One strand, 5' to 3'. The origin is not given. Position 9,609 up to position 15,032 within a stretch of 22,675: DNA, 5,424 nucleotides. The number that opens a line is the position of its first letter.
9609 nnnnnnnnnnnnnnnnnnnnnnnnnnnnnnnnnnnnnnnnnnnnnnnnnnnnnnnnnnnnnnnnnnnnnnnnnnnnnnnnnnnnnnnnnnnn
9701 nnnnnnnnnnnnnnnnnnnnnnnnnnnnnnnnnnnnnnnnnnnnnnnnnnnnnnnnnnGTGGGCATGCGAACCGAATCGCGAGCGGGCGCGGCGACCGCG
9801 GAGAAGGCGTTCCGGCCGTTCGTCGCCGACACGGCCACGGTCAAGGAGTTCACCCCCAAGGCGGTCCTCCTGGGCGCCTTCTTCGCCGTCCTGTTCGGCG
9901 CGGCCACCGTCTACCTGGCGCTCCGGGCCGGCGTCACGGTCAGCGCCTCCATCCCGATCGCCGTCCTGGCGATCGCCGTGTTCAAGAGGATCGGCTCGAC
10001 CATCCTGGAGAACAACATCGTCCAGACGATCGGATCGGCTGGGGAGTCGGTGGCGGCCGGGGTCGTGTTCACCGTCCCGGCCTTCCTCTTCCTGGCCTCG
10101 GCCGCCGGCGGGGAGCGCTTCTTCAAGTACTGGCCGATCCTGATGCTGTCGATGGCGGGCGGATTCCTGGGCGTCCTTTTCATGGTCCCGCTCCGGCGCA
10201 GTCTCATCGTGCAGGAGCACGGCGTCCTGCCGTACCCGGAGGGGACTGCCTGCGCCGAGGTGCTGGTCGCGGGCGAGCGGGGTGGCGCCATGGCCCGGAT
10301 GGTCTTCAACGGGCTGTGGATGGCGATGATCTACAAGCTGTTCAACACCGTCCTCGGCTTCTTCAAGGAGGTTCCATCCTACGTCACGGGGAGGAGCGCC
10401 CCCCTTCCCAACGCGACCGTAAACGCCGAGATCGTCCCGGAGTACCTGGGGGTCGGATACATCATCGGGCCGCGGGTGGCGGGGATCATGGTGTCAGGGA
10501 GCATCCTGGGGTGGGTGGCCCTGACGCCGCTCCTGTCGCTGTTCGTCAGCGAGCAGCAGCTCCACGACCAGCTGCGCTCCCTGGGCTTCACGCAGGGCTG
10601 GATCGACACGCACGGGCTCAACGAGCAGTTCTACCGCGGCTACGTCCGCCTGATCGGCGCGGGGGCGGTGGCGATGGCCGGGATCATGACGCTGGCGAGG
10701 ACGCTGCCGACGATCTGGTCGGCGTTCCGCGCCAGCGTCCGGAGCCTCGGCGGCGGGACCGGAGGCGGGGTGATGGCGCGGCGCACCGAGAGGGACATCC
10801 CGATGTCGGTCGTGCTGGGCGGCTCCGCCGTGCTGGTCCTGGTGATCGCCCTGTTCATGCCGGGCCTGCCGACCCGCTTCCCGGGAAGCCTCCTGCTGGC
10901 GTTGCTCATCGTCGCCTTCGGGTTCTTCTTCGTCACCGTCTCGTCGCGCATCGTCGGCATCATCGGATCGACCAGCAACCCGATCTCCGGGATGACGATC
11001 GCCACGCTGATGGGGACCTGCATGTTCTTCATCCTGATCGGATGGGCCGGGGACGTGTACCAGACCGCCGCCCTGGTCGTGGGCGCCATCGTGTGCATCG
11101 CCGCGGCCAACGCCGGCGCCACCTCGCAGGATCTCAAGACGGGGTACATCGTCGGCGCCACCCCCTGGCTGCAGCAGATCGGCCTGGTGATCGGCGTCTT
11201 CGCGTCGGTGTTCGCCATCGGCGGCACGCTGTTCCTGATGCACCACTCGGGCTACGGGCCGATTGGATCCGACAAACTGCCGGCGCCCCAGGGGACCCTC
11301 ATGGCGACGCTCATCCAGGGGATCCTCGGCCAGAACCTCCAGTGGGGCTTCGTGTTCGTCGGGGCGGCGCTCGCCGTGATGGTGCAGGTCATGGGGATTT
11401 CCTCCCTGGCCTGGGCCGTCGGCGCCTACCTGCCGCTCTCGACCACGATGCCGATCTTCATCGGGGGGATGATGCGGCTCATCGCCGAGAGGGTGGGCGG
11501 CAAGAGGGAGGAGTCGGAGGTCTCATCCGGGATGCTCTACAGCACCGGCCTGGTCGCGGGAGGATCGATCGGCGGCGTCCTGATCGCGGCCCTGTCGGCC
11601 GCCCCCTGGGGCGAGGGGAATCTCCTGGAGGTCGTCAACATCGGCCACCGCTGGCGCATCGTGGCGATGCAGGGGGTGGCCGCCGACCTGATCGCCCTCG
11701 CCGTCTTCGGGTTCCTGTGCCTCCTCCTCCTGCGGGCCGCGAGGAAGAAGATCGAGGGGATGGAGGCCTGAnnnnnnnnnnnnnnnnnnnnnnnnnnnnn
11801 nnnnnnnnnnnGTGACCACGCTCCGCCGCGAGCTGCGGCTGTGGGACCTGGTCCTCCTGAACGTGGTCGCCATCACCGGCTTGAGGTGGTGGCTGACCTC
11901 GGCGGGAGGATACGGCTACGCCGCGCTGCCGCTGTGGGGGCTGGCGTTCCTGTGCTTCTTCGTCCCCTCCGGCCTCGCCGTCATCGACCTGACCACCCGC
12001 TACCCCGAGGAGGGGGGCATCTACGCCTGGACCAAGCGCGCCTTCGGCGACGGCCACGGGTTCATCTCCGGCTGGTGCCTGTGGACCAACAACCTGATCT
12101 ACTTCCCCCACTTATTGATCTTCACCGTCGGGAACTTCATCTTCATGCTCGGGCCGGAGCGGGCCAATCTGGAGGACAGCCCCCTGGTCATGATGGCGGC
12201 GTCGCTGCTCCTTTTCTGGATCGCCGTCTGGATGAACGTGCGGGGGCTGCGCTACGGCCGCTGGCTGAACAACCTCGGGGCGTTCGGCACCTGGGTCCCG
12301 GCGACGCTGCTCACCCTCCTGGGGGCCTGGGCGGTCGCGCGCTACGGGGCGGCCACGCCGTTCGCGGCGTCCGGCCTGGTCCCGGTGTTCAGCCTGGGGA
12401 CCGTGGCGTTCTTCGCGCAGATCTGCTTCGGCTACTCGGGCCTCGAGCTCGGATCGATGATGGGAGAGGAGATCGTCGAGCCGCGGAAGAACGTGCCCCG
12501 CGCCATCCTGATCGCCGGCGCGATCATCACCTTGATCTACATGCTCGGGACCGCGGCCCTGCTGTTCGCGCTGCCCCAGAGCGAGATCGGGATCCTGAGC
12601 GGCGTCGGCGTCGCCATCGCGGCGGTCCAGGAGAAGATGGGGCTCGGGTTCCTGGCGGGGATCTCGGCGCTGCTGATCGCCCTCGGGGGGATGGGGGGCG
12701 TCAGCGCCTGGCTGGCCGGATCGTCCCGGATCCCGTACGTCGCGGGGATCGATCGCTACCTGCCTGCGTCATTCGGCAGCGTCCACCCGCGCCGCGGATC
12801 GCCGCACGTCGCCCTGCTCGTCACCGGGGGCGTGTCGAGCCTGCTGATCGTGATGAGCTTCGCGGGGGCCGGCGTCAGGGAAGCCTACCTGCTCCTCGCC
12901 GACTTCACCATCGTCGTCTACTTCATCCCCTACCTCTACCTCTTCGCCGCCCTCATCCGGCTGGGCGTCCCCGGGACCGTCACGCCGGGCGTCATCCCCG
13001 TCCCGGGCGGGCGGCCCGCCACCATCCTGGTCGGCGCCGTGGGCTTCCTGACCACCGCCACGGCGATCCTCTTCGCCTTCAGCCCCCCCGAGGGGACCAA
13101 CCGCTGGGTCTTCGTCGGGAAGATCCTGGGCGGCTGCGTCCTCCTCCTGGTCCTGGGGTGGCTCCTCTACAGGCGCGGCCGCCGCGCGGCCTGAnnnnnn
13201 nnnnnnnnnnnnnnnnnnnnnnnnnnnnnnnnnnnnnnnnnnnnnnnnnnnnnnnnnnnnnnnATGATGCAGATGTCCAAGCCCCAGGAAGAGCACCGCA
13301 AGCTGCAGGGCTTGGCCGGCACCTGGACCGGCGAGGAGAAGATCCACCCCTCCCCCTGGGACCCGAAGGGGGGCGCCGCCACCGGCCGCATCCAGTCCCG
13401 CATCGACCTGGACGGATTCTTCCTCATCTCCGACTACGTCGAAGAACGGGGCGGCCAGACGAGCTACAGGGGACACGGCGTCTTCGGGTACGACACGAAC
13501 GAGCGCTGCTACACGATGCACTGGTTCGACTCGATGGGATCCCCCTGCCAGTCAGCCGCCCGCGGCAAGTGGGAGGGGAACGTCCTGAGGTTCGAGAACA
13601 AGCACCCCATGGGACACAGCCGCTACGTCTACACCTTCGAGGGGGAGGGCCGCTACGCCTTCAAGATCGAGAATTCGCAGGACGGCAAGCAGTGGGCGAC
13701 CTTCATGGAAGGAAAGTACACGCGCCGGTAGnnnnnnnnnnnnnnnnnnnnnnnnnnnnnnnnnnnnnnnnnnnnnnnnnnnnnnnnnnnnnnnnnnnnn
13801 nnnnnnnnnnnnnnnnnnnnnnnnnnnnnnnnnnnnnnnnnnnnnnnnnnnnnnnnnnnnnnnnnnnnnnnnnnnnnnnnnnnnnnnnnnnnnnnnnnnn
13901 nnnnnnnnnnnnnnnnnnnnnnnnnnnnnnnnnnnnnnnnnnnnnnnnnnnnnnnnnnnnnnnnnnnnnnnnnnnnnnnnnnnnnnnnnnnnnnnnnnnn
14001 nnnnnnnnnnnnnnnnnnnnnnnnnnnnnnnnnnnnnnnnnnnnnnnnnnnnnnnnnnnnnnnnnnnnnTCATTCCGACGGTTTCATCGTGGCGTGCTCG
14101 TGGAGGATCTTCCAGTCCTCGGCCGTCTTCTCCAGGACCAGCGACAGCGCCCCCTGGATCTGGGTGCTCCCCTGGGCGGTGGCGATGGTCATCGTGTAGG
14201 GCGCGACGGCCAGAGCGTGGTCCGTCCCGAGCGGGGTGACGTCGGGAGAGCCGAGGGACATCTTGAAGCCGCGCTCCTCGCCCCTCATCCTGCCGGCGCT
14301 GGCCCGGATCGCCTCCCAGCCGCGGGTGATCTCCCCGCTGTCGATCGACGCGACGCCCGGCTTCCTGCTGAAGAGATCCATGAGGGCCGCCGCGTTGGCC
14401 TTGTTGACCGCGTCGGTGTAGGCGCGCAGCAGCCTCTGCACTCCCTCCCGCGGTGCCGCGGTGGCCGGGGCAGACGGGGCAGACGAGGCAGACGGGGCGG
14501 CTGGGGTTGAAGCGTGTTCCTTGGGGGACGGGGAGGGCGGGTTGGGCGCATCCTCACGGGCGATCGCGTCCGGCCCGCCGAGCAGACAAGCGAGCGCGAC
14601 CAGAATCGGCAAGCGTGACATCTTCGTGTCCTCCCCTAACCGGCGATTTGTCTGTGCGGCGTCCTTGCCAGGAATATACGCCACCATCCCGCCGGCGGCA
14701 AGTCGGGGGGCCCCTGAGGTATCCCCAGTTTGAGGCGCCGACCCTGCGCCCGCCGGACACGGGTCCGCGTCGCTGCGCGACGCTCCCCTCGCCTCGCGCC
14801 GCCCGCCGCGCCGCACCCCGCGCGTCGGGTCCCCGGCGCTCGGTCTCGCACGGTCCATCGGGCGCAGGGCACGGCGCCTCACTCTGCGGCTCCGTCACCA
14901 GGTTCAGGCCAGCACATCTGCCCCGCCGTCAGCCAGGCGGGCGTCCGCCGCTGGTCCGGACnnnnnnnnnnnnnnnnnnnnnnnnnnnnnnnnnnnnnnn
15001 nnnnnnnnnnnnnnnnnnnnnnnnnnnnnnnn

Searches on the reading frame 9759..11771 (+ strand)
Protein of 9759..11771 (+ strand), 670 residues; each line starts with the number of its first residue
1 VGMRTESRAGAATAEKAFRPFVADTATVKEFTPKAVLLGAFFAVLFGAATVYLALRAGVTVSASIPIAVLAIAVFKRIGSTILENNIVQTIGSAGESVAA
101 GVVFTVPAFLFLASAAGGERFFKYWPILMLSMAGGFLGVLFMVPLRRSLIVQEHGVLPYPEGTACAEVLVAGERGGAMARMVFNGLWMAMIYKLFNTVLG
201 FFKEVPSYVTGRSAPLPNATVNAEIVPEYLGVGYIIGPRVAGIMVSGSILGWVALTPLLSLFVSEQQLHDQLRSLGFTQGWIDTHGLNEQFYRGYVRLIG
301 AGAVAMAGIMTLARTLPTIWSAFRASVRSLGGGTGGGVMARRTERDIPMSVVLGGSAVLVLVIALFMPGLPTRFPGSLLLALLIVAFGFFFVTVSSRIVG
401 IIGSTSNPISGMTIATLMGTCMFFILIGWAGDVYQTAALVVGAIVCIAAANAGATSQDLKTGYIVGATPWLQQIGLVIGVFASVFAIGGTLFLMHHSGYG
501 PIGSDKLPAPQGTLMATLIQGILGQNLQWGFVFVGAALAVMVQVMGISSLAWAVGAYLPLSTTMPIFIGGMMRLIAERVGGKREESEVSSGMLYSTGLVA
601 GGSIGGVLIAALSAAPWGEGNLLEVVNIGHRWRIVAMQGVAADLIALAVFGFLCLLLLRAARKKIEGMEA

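Call 19: search_protein_families(library=pfam, proteins=[window:9759-11771:+], max_evalue=0.0001)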
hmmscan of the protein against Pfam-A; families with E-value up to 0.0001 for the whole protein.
window:9759-11771:+ (670 aa): 1 family
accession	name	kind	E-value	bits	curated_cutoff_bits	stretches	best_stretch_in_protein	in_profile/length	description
PF03169.20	OPT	-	2.9e-87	294.3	25.8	1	30-612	1-622/623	OPT oligopeptide transporter protein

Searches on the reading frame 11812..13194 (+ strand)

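Call 19: search_protein_families(library=pfam, proteins=[window:11812-13194:+], max_evalue=0.0001)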
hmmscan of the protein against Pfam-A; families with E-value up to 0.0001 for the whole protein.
window:11812-13194:+ (460 aa): 2 families
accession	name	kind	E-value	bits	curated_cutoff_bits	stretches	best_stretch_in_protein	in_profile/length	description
PF13520.12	AA_permease_2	-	4.9e-53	181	27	1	10-432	3-414/427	Amino acid permease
PF00324.27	AA_permease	-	2.9e-24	86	24.6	1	21-383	16-380/470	Amino acid permease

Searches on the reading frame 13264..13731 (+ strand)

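Call 50: search_protein_families(library=pfam, proteins=[window:13264-13731:+], max_evalue=0.001)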
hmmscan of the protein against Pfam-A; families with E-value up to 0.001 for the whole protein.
window:13264-13731:+ (155 aa): 1 family
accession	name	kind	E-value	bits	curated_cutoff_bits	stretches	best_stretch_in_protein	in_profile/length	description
PF07617.17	DUF1579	-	5.7e-25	88.5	25.2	1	6-154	1-155/155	Protein of unknown function (DUF1579)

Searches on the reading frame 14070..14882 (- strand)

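Call 50: search_protein_families(library=pfam, proteins=[window:14070-14882:-], max_evalue=0.001)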
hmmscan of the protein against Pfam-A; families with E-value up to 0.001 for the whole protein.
window:14070-14882:- (270 aa): 5 families
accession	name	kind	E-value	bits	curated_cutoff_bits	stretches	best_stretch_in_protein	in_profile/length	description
PF13474.12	SnoaL_3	-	6.9e-16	59.1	22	1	148-264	1-116/121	SnoaL-like domain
PF13577.12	SnoaL_4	-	1e-09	38.9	24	1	143-261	4-124/126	SnoaL-like domain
PF11533.15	AtzH-like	-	5.6e-05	23.3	27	1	148-266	12-122/126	AtzH-like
PF08332.16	CaMKII_AD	-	9.9e-05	22.9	22.1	1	148-266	5-126/128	Calcium/calmodulin dependent protein kinase II association domain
PF14534.12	DUF4440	-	0.00072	20.4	25.2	0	149-259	2-107/107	Domain of unknown function (DUF4440)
